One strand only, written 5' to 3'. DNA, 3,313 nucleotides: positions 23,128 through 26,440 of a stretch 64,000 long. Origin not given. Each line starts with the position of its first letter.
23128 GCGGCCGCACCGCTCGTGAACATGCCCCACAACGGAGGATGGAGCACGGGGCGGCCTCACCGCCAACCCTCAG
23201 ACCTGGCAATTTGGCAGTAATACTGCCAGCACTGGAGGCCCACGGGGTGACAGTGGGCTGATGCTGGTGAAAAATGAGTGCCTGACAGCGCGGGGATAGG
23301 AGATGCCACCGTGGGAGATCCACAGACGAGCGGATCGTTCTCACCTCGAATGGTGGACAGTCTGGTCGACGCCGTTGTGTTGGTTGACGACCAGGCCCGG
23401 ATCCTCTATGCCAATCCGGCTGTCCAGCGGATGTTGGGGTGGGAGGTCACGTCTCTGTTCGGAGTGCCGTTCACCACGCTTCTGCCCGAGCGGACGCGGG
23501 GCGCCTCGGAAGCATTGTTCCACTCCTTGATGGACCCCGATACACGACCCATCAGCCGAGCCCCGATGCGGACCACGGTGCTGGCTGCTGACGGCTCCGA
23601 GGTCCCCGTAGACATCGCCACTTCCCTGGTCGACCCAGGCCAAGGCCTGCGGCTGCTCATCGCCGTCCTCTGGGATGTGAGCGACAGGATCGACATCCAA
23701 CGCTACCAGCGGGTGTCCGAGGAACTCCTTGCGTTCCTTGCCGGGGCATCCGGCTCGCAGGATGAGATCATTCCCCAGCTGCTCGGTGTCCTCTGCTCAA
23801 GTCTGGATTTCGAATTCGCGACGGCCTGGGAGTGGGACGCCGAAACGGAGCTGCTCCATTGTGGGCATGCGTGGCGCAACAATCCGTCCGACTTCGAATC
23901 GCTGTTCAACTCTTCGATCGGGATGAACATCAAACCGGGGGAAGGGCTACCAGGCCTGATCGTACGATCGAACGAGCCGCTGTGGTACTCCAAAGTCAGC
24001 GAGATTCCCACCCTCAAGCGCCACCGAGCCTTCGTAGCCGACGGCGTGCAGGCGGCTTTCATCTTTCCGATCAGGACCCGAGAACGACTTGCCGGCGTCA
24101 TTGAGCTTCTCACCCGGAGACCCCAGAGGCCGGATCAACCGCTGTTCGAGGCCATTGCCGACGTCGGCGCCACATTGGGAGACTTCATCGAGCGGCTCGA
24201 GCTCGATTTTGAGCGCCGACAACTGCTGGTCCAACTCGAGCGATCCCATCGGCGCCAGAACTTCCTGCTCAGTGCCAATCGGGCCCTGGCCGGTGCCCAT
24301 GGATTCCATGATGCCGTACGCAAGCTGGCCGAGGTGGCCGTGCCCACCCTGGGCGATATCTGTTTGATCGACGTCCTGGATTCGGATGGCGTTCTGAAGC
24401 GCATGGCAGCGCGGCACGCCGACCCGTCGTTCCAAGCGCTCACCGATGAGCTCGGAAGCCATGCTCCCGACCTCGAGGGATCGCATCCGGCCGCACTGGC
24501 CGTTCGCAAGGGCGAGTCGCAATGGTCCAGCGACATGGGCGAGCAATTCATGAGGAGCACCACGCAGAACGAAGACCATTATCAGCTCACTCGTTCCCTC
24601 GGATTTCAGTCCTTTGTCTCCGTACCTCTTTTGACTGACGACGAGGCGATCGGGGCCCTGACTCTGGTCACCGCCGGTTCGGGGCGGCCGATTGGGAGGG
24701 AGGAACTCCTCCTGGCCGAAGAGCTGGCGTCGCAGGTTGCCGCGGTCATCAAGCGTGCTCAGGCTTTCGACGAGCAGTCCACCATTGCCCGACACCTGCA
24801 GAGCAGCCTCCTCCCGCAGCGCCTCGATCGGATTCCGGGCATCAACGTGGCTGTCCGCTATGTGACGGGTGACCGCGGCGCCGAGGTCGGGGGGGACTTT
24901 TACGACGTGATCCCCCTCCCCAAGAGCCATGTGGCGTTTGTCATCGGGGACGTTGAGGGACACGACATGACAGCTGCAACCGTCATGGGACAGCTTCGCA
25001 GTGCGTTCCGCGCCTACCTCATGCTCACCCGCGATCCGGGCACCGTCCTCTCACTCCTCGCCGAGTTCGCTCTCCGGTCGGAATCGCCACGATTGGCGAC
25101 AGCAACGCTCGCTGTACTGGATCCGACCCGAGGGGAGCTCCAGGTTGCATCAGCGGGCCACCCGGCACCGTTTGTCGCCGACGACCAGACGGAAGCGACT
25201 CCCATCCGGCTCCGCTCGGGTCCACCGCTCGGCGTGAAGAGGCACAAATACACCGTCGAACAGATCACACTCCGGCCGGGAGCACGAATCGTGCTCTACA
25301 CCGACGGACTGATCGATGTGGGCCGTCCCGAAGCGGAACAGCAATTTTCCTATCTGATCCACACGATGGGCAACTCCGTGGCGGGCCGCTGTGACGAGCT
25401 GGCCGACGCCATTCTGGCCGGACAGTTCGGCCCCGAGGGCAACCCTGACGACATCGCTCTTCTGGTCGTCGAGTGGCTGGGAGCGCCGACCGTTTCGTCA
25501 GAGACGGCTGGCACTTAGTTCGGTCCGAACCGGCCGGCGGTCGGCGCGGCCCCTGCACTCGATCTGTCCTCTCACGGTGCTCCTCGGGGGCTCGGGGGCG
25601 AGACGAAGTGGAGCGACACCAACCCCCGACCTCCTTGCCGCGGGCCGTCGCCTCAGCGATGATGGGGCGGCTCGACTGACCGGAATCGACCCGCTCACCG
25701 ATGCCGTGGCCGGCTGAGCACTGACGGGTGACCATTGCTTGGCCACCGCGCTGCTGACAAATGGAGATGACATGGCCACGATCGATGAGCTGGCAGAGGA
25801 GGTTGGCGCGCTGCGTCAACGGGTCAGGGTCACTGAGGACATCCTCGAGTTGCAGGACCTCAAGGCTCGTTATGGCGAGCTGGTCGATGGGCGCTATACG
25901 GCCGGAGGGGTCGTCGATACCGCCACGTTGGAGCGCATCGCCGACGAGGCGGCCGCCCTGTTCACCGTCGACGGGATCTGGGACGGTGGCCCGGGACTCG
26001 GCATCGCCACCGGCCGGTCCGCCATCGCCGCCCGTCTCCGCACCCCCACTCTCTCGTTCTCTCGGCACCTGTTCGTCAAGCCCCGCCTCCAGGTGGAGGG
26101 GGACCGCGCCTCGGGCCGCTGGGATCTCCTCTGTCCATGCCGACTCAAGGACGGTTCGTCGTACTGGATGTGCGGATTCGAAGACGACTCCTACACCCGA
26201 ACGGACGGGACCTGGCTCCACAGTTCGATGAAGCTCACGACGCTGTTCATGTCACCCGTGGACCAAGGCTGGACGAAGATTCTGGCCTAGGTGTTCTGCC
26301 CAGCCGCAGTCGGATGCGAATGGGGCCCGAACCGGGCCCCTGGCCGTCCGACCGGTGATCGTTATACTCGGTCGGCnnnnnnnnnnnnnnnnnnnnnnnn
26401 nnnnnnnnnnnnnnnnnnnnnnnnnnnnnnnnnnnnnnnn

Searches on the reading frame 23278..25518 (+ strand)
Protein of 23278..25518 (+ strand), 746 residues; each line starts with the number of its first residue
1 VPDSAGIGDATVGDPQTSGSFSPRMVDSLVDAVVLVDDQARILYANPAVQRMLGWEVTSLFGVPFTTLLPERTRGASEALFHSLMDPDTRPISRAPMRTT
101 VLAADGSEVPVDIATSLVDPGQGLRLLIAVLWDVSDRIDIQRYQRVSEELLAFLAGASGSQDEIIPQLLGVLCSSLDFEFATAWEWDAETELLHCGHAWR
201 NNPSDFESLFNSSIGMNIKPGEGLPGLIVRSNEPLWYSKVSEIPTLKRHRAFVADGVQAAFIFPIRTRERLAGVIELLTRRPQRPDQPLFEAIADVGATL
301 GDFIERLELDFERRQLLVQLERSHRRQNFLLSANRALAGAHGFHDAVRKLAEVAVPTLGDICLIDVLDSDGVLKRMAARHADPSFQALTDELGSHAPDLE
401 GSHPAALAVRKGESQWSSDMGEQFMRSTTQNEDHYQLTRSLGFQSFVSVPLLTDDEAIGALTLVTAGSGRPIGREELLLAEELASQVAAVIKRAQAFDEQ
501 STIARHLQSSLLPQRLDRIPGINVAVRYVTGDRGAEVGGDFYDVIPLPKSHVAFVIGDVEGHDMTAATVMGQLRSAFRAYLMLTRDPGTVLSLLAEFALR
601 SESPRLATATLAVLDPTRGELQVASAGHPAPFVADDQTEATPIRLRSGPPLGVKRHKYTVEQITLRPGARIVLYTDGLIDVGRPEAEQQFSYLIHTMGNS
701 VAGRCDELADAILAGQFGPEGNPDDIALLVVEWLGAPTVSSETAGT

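Call 78: search_protein_families(library=pfam, proteins=[window:23278-25518:+], max_evalue=0.001)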
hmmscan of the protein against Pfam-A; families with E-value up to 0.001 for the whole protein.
window:23278-25518:+ (746 aa): 10 families
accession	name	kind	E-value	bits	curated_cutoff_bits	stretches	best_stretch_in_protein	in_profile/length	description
PF07228.17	SpoIIE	-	2.2e-43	148.9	25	1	549-733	2-191/192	Stage II sporulation protein E (SpoIIE)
PF13185.12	GAF_2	-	1.4e-21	77.6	28.6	2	342-491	3-135/136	GAF domain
PF01590.32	GAF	-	4.6e-16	60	22.4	1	344-491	3-133/133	GAF domain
PF08448.16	PAS_4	-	2.8e-09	37.6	23.1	1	26-137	1-108/110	PAS fold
PF13492.12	GAF_3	-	2.9e-09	37.9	27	1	438-492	75-128/129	GAF domain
PF00989.32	PAS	-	3.5e-08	33.9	22.6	1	24-122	5-100/113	PAS fold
PF13188.13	PAS_8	-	3.9e-08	33.4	21.8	1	25-71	6-53/65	PAS domain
PF24820.1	Diguanyl_cycl_sensor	-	2.6e-07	31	28.1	1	26-120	2-98/109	Diguanylate cyclase-like sensor domain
PF13426.13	PAS_9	-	1.8e-06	28.6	27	1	31-136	2-103/103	PAS domain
PF03472.21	Autoind_bind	-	0.00091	19.2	23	0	428-476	84-130/149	Autoinducer binding domain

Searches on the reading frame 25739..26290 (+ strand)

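Call 78: search_protein_families(library=pfam, proteins=[window:25739-26290:+], max_evalue=0.001)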
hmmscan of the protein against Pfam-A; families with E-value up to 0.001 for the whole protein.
window:25739-26290:+ (183 aa): 1 family
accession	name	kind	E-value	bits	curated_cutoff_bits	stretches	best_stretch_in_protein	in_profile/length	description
PF13577.12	SnoaL_4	-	7.7e-19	68.4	24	1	32-164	3-125/126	SnoaL-like domain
